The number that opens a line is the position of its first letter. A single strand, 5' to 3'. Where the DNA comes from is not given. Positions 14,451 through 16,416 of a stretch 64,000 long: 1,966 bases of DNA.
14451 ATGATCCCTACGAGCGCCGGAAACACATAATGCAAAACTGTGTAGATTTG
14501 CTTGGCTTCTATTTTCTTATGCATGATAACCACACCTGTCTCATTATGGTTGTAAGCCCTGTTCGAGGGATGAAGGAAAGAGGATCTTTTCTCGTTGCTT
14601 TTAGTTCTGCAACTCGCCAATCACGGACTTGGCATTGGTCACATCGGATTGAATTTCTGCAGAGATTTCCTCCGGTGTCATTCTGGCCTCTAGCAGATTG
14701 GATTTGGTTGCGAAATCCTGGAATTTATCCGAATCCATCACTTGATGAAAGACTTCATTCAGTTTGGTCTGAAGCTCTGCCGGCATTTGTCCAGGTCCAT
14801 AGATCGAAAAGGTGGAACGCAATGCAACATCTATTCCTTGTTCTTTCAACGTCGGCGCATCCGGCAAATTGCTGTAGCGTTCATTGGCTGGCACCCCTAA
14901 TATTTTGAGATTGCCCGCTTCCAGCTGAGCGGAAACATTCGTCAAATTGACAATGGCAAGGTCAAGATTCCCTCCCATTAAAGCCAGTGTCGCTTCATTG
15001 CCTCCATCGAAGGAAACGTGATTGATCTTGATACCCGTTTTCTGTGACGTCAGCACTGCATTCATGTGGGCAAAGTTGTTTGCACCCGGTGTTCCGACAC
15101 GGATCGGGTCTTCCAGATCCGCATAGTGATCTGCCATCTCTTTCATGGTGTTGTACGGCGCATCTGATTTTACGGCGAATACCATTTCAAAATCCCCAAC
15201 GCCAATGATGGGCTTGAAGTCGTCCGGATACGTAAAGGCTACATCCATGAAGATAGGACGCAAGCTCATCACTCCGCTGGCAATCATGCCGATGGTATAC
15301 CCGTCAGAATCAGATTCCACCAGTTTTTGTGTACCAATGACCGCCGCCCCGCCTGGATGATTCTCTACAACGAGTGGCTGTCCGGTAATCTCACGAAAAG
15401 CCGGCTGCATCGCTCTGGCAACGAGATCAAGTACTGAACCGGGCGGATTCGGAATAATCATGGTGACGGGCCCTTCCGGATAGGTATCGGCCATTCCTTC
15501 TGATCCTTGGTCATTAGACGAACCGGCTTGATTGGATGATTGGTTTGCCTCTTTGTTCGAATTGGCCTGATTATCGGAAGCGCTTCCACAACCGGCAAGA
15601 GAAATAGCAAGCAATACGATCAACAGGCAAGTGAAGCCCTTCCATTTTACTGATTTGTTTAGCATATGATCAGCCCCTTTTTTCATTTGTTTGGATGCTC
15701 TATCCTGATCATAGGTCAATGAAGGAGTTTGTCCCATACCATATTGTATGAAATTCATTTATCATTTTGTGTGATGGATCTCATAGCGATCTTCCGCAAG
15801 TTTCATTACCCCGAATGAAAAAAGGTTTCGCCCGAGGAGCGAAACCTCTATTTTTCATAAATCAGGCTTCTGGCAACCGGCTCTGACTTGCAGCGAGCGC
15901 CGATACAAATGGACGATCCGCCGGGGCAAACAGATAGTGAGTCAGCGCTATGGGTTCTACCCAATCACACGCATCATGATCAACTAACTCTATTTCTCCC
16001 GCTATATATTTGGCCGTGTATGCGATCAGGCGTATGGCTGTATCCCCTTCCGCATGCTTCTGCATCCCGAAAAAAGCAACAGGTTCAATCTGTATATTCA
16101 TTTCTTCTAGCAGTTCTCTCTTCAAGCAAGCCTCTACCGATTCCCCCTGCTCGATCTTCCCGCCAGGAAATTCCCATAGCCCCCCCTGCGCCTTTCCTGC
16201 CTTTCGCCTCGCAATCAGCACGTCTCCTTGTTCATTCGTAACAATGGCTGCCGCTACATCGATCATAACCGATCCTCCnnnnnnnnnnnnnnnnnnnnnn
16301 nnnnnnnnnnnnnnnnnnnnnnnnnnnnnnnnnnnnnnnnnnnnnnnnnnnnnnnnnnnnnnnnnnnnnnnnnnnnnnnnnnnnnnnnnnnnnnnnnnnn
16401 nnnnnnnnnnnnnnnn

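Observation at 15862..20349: HNH endonuclease, then PLD-nuclease/DEAH-helicase/DUF3427 giant, then NUDIX hydrolase: a co-directional trio resembling a defense operon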

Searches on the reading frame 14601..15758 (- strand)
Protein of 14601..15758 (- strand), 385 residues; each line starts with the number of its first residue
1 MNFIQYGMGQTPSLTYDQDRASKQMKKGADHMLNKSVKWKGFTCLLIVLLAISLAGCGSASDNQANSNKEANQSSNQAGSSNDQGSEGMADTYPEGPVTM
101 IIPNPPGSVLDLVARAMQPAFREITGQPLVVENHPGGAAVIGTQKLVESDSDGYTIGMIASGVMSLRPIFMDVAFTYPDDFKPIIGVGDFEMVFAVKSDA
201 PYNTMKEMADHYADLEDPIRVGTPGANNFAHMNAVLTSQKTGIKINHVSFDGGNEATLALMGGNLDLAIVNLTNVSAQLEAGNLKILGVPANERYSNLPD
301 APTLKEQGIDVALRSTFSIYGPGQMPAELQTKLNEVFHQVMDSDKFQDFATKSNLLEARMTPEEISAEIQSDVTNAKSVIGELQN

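Call 42: search_protein_families(library=pfam, proteins=[window:14601-15758:-], max_evalue=0.0001)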
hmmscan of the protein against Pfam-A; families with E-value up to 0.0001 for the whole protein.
window:14601-15758:- (385 aa): 1 family
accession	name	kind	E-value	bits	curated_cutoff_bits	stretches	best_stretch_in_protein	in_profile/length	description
PF03401.19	TctC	-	4e-44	151.6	27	1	113-383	1-272/274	Tripartite tricarboxylate transporter family receptor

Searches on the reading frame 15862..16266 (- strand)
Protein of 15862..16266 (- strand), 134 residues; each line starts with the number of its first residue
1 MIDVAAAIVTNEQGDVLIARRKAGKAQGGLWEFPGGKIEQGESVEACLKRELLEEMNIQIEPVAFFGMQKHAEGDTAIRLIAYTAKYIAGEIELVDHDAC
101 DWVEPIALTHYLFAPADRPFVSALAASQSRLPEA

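Call 3: search_protein_families(library=pfam, proteins=[window:15862-16266:-], max_evalue=0.01)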
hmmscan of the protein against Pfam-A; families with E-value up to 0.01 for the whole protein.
window:15862-16266:- (134 aa): 3 families
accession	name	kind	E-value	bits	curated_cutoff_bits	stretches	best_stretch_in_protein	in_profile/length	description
PF00293.34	NUDIX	-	3.1e-21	76.2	21.1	1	4-123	5-133/134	NUDIX domain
PF14815.12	NUDIX_4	-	5.5e-18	65.2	35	1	6-122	2-112/113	NUDIX domain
PF22327.2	Nudt16-like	-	0.00012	22.5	27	1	29-65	33-70/161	U8 snoRNA-decapping enzyme-like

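Call 4: search_protein_families(library=padloc, proteins=[window:15862-16266:-], max_evalue=0.01)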
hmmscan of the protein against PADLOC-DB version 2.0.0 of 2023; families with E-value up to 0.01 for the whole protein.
window:15862-16266:- (134 aa): 1 family
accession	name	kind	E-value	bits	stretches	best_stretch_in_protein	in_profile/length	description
PDLC04899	PDC-S07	-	6.1e-43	143.7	1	1-127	6-131/135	-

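Call 5: search_protein_families(library=ncbifam, proteins=[window:15862-16266:-], max_evalue=0.01)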
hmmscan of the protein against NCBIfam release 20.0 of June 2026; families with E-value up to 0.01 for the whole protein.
window:15862-16266:- (134 aa): 25 families
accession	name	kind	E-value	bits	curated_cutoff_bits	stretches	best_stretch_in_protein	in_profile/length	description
NF006530.0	PRK08999.1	equivalog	9.1e-33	113.6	245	1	2-125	6-129/315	Nudix family hydrolase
NF007834.0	PRK10546.1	equivalog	1.5e-30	105.7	156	1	1-129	3-130/135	pyrimidine (deoxy)nucleoside triphosphate diphosphatase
TIGR00586.1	mutt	equivalog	1.1e-24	86.9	97.9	1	2-124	5-127/129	8-oxo-dGTP diphosphatase MutT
NF008044.0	PRK10776.1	equivalog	1e-22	80.4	148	1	2-126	4-128/130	8-oxo-dGTP diphosphatase MutT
NF001299.0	PRK00241.1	equivalog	1.8e-10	40.7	158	1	9-97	142-225/263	NAD(+) diphosphatase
NF011963.0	PRK15434.1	subfamily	1.4e-08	34.6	146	1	7-88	22-103/159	GDP-mannose mannosyl hydrolase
NF041652.1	Nud_hyd_Dein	equivalog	1.6e-08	34.9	200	1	5-81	16-97/152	Nudix hydrolase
NF003788.0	PRK05379.1-5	equivalog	3.1e-08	33.3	354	1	5-63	215-272/351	bifunctional nicotinamide-nucleotide adenylyltransferase/Nudix hydroxylase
NF001934.0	PRK00714.1-1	equivalog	4.2e-08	32.8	241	1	7-68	13-70/176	RNA pyrophosphohydrolase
NF001937.0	PRK00714.1-4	equivalog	1.2e-07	31.5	139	1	6-68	12-70/161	RNA pyrophosphohydrolase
NF001938.0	PRK00714.1-5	equivalog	1.6e-07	30.8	116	1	7-59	18-75/172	RNA pyrophosphohydrolase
NF001936.0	PRK00714.1-3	equivalog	3.1e-07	30.4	118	1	4-58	10-64/155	RNA pyrophosphohydrolase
TIGR02705.1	nudix_YtkD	equivalog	3.4e-07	29.9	154.4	1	31-77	47-93/156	RNA deprotection pyrophosphohydrolase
NF003787.0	PRK05379.1-4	equivalog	5.6e-07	28.8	449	1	8-63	213-268/346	bifunctional nicotinamide-nucleotide adenylyltransferase/Nudix hydroxylase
NF003791.0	PRK05379.2-3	equivalog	5.4e-06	25.8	409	1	7-60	207-258/340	bifunctional nicotinamide-nucleotide adenylyltransferase/Nudix hydroxylase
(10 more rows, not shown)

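Call 8: search_solved_structures(query=window:15862-16266:-, show_alignments=2)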
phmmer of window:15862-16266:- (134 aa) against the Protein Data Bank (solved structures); distinct sequences matched with E-value up to 0.001: 71 (the best 60 are shown).
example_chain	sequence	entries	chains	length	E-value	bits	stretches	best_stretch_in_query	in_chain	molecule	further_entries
2rrk_A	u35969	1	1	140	1.3e-18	70.3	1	1-130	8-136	CTP pyrophosphohydrolase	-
3ees_A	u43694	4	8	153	3.2e-17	65.8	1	10-121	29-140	Probable pyrophosphohydrolase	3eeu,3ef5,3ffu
3r03_A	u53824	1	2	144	3.8e-17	65.5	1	4-124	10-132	NUDIX hydrolase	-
3hhj_A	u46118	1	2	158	9.9e-16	61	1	3-124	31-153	Mutator mutT protein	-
5zrc_A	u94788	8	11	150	3.5e-13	52.7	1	4-128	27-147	Putative mutator protein MutT2/NUDIX hydrolase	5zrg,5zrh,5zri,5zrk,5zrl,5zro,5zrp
4v14_A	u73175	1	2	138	1.2e-12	51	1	4-125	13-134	MUTATOR MUTT PROTEIN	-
1mut_A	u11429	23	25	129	1.5e-12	50.7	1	2-124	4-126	NUCLEOSIDE TRIPHOSPHATE PYROPHOSPHOHYDROLASE | Mutator mutT protein | 7,8-dihydro-8-oxoguanine-triphosphatase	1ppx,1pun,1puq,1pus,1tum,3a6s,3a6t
7syc_A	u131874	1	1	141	1.8e-12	50.4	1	2-126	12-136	7,8-dihydro-8-oxoguanine-triphosphatase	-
3gwy_A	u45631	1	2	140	6.5e-12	48.6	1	3-126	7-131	Putative CTP pyrophosphohydrolase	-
5x1x_A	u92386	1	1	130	2.2e-10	43.7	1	2-124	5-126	Mutator mutT protein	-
3grn_A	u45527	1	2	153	1.1e-09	41.4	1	6-104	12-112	MutT related protein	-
1sjy_A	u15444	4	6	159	4.1e-09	39.6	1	4-69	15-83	MutT/nudix family protein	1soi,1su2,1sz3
4dyw_A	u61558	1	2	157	8.9e-08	35.3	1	5-103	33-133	MutT/NUDIX family protein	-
2i8t_A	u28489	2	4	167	6.2e-07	32.5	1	8-87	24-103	GDP-mannose mannosyl hydrolase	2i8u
3gg6_A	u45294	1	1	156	9.6e-07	31.9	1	4-80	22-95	Nucleoside diphosphate-linked moiety X motif 18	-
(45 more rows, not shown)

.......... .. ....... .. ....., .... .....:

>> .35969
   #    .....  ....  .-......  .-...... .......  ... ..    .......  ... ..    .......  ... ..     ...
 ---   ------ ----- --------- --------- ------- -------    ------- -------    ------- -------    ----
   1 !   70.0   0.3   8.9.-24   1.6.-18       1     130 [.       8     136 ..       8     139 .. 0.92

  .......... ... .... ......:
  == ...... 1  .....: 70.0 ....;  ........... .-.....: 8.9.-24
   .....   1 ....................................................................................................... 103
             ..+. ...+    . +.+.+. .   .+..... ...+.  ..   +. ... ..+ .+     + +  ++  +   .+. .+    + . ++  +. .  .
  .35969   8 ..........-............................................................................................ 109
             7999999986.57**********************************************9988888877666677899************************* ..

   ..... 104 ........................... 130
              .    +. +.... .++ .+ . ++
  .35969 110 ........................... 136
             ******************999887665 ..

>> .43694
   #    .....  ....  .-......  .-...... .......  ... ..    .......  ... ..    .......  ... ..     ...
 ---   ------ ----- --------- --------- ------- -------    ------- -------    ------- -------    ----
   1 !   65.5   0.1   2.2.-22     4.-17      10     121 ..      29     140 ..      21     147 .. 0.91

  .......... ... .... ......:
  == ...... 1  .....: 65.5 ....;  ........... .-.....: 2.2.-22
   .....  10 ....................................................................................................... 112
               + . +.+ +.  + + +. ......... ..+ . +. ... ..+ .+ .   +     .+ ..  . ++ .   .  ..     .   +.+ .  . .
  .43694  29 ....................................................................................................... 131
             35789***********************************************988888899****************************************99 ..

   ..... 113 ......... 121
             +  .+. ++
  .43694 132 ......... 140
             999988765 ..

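Call 36: find_related_loci(query=A2, collection=metagenome_contigs, flank=6000)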
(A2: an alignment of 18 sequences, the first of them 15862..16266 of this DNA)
Query A2 (134 aa) in metagenome_contigs; peptide patterns used: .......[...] (x = any residue, [..] = any of these).
600 stretches matched a pattern (row limit reached: there are more); 596 encode a relative of the query (tblastn E <= 1e-3); the best 80 are kept; 80 distinct loci.
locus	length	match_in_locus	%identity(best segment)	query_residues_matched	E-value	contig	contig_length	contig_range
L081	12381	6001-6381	63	1-127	2e-49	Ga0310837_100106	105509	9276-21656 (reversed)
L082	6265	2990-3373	45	1-132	1e-32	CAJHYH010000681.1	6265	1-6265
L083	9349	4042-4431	45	2-132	2e-32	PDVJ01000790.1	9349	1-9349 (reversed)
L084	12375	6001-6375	44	1-126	9e-32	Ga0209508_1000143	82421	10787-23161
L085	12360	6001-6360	48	4-124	9e-31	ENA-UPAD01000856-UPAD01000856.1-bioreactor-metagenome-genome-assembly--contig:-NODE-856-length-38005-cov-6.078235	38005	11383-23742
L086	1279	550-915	46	5-124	1e-30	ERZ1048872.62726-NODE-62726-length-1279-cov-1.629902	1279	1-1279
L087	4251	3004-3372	42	1-124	1e-28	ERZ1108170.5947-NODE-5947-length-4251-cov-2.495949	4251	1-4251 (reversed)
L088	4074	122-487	46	2-124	5e-28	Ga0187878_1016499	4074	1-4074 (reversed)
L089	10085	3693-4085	42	1-132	9e-27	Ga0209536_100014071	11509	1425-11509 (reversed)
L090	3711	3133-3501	39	1-124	1e-26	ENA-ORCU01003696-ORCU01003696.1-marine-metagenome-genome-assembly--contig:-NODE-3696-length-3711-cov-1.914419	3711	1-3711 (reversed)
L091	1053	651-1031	40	1-128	3e-27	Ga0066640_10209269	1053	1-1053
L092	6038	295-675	45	2-124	3e-26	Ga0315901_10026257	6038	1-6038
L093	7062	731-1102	38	1-125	1e-25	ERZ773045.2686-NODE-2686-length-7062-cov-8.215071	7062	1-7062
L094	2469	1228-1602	39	4-130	3e-25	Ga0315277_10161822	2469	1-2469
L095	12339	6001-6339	44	14-124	3e-25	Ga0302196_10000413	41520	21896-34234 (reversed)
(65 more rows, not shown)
